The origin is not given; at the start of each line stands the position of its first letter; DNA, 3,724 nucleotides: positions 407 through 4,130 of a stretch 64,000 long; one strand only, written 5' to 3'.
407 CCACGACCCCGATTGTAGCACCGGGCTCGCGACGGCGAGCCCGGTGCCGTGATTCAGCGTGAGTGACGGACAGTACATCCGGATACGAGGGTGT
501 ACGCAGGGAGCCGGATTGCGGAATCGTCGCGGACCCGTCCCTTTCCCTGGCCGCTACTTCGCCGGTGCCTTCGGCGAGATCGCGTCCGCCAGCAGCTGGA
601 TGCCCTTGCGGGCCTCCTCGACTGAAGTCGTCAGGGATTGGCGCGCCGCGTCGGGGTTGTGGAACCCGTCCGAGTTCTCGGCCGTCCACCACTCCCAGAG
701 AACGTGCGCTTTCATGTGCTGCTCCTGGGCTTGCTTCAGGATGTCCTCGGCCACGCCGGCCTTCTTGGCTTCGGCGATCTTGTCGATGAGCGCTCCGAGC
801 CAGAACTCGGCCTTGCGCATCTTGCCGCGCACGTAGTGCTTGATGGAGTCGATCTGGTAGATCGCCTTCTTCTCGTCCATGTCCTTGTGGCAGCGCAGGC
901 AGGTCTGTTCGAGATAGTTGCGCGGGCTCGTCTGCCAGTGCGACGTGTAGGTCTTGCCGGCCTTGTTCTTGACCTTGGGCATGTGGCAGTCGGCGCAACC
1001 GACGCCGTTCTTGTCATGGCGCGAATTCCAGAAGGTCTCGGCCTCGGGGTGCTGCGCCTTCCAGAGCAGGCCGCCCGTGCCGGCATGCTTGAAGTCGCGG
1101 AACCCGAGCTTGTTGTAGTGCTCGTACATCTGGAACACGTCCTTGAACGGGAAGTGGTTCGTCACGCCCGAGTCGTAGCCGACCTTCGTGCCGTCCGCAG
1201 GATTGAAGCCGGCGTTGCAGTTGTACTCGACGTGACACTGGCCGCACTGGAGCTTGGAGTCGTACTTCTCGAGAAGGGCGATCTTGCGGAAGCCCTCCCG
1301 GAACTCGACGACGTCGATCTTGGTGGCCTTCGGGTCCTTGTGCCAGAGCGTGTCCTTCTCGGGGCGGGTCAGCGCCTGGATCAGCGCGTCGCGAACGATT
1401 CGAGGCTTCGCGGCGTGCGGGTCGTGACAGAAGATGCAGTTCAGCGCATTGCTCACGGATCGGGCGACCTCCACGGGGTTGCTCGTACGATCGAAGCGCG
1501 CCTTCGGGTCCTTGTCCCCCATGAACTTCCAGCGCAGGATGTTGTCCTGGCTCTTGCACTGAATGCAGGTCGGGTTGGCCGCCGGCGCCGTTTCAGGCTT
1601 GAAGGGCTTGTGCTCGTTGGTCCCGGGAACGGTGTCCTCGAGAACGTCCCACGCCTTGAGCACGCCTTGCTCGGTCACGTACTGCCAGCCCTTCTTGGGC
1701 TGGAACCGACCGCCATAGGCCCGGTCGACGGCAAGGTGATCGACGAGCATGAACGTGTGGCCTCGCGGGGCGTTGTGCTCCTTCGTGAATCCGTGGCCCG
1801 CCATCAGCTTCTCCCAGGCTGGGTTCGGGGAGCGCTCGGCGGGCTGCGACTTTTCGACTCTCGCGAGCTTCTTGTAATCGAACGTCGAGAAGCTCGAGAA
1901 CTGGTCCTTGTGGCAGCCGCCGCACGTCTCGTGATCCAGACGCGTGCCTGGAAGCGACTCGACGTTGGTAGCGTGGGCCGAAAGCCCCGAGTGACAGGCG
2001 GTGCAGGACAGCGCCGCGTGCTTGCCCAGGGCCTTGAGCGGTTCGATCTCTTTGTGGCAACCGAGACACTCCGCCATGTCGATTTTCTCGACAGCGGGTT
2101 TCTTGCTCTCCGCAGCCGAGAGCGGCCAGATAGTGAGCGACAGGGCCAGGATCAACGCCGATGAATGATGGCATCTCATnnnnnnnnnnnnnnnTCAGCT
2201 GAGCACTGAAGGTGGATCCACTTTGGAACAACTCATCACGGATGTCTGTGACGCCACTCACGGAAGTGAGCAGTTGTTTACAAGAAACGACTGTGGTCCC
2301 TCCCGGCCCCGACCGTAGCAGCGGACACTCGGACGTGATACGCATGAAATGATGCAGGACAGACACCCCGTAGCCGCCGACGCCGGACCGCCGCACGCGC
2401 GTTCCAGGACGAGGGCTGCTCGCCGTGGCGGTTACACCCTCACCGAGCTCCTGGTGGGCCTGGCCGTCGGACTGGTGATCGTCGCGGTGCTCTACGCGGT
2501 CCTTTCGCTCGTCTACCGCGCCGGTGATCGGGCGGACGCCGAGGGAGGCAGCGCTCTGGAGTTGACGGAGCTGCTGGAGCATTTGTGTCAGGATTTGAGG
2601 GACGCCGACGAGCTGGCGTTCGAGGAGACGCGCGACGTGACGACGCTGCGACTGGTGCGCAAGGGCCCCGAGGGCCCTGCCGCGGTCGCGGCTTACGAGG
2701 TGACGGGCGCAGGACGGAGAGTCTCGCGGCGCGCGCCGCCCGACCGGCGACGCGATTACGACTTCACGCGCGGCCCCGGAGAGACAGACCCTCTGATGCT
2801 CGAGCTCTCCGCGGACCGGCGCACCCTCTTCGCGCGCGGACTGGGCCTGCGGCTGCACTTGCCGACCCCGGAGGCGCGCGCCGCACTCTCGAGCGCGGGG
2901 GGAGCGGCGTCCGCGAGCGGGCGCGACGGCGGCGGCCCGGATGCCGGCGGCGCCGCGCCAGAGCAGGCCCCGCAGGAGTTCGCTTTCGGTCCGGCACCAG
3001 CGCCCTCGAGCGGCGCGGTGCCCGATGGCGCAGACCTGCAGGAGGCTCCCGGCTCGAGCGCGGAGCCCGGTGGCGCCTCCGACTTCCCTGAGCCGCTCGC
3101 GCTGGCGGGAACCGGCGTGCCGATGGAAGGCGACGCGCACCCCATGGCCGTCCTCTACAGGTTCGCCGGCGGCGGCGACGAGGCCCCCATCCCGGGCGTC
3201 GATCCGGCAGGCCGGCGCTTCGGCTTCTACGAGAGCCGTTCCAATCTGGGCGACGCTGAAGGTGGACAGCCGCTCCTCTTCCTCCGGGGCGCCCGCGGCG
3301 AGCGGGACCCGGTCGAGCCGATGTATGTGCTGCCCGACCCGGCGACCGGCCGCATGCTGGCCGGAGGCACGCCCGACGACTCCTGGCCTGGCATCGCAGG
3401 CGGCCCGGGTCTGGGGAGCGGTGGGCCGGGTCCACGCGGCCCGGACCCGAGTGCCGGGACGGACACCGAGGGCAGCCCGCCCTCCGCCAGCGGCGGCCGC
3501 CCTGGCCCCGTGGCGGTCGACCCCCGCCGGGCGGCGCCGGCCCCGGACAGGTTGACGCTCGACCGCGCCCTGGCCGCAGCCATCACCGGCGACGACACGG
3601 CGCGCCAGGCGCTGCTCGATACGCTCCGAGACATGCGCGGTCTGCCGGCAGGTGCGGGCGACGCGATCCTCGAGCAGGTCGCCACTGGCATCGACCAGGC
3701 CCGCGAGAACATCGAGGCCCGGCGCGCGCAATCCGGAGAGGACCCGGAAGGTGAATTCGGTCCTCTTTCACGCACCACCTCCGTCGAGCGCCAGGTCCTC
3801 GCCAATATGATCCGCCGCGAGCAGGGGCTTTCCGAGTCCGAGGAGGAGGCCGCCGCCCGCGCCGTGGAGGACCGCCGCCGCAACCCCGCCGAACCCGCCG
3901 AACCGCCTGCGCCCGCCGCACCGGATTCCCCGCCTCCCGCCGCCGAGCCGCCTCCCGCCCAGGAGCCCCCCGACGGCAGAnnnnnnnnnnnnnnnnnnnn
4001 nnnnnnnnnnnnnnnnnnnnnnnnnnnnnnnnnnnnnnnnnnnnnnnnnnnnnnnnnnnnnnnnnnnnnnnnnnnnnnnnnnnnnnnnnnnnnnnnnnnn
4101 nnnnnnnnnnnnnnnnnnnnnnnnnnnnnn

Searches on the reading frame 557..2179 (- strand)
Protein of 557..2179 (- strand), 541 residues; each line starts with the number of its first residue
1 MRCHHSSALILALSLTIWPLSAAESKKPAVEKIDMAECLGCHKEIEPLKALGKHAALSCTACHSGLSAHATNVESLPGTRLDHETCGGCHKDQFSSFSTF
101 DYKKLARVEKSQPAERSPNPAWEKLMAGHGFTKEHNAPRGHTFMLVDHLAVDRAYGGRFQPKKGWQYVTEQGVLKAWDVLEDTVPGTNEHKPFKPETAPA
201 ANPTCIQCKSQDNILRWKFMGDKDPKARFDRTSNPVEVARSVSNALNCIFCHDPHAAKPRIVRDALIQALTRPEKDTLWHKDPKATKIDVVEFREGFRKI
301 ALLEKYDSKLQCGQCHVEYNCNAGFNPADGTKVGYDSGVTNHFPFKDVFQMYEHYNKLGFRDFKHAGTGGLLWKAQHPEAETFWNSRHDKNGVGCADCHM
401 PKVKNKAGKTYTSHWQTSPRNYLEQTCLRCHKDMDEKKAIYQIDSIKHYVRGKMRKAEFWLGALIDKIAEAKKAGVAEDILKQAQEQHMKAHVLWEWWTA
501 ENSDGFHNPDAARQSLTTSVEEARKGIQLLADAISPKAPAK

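Call 46: search_protein_families(library=pfam, proteins=[window:557-2179:-], max_evalue=0.001)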
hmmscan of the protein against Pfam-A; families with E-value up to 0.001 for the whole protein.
window:557-2179:- (541 aa): 6 families
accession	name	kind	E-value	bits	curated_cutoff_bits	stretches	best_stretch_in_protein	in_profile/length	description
PF02335.20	Cytochrom_C552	-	4.3e-61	207.6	24.1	2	180-535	66-385/438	Cytochrome c552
PF14537.11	Cytochrom_c3_2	-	2e-09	38.2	25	0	388-439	2-41/79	Cytochrome c3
PF14522.11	Cytochrome_C7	-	1.7e-07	31.4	24.8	1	386-437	6-54/67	Cytochrome c7 and related cytochrome c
PF09699.15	Paired_CXXCH_1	-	2.7e-07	30.6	20.6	0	393-435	6-40/41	Doubled CXXCH motif (Paired_CXXCH_1)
PF02085.21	Cytochrom_CIII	-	0.00042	21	22.9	0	388-439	42-90/101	Class III cytochrome C family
PF13435.11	Cytochrome_C554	-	0.00088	20.6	20.8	0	85-111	1-28/84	Cytochrome c554 and c-prime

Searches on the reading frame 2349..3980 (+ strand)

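Call 46: search_protein_families(library=pfam, proteins=[window:2349-3980:+], max_evalue=0.001)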
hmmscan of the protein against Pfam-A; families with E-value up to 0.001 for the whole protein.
window:2349-3980:+ (544 aa): 1 family
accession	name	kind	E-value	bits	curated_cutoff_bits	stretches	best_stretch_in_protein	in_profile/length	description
PF07963.17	N_methyl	-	0.00025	20.9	21.2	1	25-49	3-27/27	Prokaryotic N-terminal methylation motif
